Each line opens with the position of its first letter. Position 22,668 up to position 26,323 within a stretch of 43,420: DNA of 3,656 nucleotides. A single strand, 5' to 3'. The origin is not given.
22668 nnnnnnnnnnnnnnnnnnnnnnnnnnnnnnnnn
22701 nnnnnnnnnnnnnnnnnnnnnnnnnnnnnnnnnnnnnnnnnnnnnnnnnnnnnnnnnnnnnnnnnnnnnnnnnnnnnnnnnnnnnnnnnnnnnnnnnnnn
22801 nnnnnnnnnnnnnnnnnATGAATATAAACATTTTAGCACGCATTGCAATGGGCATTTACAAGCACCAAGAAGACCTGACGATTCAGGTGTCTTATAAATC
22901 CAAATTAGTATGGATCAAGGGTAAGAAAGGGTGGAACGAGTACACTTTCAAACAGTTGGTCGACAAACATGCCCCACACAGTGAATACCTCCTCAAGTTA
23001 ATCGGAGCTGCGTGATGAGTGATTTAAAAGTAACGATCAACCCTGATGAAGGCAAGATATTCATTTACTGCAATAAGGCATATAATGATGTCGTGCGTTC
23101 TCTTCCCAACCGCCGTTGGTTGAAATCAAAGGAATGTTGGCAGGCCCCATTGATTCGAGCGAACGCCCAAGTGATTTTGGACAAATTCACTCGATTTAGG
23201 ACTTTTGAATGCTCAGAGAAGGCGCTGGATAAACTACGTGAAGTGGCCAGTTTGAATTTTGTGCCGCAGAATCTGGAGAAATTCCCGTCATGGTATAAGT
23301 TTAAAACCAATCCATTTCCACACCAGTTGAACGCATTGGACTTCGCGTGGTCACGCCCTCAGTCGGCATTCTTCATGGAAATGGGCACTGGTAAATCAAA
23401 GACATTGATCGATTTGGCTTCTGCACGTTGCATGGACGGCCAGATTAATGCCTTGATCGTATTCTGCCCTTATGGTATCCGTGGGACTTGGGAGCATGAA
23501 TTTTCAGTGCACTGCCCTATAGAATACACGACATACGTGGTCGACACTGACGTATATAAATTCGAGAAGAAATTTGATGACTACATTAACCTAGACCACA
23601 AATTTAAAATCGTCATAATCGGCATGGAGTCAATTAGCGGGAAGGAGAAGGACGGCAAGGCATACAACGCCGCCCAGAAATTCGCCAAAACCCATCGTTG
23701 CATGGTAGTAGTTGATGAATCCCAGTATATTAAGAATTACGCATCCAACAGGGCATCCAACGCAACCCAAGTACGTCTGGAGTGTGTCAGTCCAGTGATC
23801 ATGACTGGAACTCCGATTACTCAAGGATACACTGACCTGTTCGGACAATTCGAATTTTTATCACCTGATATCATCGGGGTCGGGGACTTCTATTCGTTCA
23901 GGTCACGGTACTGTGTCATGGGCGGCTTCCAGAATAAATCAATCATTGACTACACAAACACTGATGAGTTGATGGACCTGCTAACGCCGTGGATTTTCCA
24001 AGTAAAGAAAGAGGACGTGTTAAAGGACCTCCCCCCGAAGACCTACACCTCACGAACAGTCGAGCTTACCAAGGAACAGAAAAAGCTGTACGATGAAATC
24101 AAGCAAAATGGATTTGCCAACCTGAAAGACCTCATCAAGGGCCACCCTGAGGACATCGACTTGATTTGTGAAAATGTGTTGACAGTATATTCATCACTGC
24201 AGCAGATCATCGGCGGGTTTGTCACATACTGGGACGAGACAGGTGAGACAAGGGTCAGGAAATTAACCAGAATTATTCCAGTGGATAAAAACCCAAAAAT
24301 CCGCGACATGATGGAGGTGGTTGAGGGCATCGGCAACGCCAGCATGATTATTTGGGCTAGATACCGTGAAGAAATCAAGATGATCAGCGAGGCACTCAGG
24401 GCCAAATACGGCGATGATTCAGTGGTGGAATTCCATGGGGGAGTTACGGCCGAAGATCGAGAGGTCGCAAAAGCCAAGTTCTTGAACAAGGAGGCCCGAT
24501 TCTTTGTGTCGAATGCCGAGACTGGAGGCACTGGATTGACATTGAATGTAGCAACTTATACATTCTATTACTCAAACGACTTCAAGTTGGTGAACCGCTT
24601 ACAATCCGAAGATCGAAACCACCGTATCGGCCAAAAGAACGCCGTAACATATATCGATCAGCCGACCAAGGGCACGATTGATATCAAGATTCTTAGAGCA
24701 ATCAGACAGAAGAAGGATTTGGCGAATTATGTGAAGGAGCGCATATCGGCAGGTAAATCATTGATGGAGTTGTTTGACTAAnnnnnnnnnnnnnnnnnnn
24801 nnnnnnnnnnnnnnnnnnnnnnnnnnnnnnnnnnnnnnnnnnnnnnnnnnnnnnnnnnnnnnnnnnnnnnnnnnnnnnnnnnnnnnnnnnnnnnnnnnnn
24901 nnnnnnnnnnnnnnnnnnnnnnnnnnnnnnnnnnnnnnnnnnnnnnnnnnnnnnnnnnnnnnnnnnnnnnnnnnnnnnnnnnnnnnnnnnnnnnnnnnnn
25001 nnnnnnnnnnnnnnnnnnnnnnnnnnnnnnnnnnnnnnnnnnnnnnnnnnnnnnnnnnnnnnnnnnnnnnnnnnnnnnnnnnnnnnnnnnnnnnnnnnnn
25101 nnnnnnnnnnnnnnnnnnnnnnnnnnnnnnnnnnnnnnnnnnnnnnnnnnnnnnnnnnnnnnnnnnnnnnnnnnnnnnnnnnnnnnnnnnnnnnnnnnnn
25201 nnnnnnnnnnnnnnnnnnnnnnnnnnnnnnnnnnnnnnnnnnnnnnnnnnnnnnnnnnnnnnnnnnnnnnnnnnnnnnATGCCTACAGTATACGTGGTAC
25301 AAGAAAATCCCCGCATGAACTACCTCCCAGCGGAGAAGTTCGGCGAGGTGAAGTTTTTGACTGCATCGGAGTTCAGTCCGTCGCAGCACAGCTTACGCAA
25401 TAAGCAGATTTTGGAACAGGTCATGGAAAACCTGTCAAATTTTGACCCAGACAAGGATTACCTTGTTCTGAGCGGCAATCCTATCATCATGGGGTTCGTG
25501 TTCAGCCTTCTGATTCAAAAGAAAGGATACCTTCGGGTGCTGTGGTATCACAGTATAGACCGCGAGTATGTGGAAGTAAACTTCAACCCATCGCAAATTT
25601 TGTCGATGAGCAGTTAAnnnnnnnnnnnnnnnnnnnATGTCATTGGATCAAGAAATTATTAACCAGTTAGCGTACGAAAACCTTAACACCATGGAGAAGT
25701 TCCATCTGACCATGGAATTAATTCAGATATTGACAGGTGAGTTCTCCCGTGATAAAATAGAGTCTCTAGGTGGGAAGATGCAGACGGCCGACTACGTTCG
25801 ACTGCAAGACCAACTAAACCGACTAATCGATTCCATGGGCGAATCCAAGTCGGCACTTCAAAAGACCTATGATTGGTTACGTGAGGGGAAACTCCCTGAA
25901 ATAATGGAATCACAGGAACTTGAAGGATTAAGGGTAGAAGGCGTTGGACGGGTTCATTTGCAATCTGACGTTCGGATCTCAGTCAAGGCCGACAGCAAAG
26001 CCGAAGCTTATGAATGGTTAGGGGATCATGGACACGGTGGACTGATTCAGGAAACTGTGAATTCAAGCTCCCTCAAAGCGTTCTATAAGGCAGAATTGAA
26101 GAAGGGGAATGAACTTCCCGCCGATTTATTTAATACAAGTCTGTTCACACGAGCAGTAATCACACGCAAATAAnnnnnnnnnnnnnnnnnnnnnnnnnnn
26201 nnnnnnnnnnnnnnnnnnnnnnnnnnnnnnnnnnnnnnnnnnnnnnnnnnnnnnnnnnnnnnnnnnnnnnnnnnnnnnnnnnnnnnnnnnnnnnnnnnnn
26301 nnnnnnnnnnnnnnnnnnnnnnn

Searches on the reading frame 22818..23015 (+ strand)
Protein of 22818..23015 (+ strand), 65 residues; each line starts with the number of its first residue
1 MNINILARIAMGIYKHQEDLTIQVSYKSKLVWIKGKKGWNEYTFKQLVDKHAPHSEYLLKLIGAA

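Call 47: search_protein_families(library=pfam, proteins=[window:22818-23015:+], max_evalue=0.1)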
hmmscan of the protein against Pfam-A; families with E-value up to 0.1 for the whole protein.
window:22818-23015:+ (65 aa): 1 family
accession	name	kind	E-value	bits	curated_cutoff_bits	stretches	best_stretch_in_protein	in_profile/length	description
PF10664.14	NdhM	-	0.038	14.7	27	1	13-64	20-73/107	Cyanobacterial and plastid NDH-1 subunit M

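Call 48: search_protein_families(library=phrogs, proteins=[window:22818-23015:+], max_evalue=0.01)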
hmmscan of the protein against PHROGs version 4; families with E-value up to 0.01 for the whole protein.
window:22818-23015:+ (65 aa): 0 families

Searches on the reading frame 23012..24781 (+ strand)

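Call 29: search_protein_families(library=pfam, proteins=[window:23012-24781:+], max_evalue=0.01)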
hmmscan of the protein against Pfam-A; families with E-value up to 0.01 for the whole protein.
window:23012-24781:+ (589 aa): 3 families
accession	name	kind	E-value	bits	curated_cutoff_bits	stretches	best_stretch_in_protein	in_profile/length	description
PF00176.29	SNF2-rel_dom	-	9.2e-28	97.6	24.9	1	104-399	1-284/290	SNF2-related domain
PF00271.37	Helicase_C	-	4e-09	37.1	23.5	1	430-540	3-110/110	Helicase conserved C-terminal domain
PF04851.21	ResIII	-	0.005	17.2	22.5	0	116-242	24-139/164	Type III restriction enzyme, res subunit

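Call 30: search_protein_families(library=phrogs, proteins=[window:23012-24781:+], max_evalue=0.001)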
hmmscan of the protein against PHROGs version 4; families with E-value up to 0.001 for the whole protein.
window:23012-24781:+ (589 aa): 4 families
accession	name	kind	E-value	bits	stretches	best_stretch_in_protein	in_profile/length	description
phrog_62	-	DNA, RNA and nucleotide metabolism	1.3e-115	388.6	1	20-586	656-1144/1881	DNA helicase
phrog_29996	-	unknown function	4.8e-21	75.5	1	221-586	830-1172/1189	-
phrog_21391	-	DNA, RNA and nucleotide metabolism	4e-06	25.2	1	99-295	891-1106/2021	DNA helicase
phrog_24008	-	DNA, RNA and nucleotide metabolism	0.00018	20.5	0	122-283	502-648/1006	helicase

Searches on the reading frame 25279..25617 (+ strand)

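Call 29: search_protein_families(library=pfam, proteins=[window:25279-25617:+], max_evalue=0.01)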
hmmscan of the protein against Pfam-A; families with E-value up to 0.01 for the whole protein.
window:25279-25617:+ (112 aa): 1 family
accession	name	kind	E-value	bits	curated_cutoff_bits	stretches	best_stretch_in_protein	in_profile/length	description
PF23992.1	Pam3_gp32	-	3.2e-30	104.7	27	1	2-104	1-108/108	Phage Pam3 gp32-like protein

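Call 30: search_protein_families(library=phrogs, proteins=[window:25279-25617:+], max_evalue=0.001)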
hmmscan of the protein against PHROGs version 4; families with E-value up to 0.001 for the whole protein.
window:25279-25617:+ (112 aa): 1 family
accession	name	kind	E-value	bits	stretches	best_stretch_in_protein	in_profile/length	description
phrog_5888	-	unknown function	1.7e-34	119.3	1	1-110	1-117/118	-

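Call 102: search_protein_families(library=ncbifam, proteins=[window:25279-25617:+], max_evalue=0.01)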
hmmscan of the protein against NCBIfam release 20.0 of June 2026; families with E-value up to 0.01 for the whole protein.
window:25279-25617:+ (112 aa): 0 families

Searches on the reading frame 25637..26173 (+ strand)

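Call 29: search_protein_families(library=pfam, proteins=[window:25637-26173:+], max_evalue=0.01)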
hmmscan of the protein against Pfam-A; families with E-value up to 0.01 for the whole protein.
window:25637-26173:+ (178 aa): 2 families
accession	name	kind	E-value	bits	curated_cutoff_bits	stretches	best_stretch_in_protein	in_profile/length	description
PF23984.1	DUF7307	-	7.1e-39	133.1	27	1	51-177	3-129/129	Pam3 gp33-like protein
PF21294.4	Polysacc_lyase_14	-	0.0035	17.5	27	1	68-157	46-133/215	Polysaccharide lyase 14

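Call 30: search_protein_families(library=phrogs, proteins=[window:25637-26173:+], max_evalue=0.001)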
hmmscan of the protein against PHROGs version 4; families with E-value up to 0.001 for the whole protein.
window:25637-26173:+ (178 aa): 1 family
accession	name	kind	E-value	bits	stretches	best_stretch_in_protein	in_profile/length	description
phrog_2378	-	unknown function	1.1e-36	127.3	1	34-178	4-187/189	-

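Call 102: search_protein_families(library=ncbifam, proteins=[window:25637-26173:+], max_evalue=0.01)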
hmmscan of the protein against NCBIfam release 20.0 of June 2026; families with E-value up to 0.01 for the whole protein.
window:25637-26173:+ (178 aa): 0 families
